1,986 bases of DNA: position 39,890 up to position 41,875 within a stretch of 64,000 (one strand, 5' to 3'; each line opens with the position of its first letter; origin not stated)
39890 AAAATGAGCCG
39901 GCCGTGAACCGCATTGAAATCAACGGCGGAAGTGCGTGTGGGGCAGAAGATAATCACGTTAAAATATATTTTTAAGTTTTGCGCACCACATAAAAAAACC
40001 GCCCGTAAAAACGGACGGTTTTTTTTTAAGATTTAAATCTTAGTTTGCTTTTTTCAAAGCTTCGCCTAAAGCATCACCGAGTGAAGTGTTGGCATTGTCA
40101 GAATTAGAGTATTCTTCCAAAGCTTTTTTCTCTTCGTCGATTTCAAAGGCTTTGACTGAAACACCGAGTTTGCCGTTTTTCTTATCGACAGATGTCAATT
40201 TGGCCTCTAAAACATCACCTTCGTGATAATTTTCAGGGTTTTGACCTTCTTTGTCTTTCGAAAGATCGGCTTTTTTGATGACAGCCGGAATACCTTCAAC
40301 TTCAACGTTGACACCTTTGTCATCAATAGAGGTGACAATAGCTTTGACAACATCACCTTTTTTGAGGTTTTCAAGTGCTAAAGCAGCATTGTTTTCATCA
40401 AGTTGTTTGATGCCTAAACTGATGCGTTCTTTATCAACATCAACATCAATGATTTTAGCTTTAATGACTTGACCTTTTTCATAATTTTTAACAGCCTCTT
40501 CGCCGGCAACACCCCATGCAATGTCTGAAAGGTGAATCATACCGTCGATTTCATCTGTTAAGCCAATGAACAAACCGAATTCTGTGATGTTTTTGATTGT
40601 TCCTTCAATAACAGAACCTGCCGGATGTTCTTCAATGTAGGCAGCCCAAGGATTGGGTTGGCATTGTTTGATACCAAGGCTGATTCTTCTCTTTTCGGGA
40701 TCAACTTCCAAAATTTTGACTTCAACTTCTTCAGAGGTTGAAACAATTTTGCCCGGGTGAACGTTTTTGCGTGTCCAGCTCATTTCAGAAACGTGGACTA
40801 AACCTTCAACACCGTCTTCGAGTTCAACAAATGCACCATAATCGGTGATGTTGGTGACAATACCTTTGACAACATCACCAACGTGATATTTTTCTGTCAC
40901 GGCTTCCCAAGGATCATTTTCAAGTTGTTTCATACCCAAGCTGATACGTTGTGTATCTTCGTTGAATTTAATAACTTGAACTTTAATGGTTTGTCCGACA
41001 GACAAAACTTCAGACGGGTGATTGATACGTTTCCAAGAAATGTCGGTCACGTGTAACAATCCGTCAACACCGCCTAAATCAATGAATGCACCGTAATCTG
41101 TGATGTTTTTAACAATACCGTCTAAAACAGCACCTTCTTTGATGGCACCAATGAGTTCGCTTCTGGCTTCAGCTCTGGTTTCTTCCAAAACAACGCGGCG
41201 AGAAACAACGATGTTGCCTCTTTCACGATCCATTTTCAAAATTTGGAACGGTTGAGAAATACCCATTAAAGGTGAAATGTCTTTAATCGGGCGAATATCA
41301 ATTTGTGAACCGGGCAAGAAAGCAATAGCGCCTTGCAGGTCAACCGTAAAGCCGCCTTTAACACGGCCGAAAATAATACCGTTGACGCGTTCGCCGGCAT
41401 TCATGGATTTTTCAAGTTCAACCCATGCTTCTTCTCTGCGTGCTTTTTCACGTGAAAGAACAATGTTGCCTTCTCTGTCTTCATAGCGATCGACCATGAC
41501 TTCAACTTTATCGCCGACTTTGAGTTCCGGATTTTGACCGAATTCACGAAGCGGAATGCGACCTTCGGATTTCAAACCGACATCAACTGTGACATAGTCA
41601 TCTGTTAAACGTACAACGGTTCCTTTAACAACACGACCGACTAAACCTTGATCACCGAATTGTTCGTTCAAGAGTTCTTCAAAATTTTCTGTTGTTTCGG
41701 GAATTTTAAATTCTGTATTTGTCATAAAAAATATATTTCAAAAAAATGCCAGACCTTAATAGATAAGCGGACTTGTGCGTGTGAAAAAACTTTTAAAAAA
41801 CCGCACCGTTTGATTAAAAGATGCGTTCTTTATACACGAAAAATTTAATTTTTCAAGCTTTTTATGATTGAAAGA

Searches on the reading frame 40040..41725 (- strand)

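Call 9: search_protein_families(library=pfam, proteins=[window:40040-41725:-], max_evalue=0.01)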
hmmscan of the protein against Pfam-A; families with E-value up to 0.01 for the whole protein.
window:40040-41725:- (561 aa): 6 families
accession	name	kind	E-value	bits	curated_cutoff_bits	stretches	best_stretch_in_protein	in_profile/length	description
PF00575.29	S1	-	3.3e-97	319.4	22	6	280-353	2-74/74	S1 RNA binding domain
PF23459.1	S1_RRP5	-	9.9e-26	90.5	27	3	283-349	4-69/72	RRP5 S1 domain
PF21710.3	Spt6_S1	-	5.2e-16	59.2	27.5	1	278-350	12-84/91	Spt6, S1/OB domain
PF17092.11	PCB_OB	-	2.1e-11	45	27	1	271-328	19-77/111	Penicillin-binding protein OB-like domain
PF13509.12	S1_2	-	5.8e-07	30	21.8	0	29-90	1-58/61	S1 domain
PF18614.7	RNase_II_C_S1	-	0.00035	20.8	26.6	0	332-350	38-56/59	RNase II-type exonuclease C-terminal S1 domain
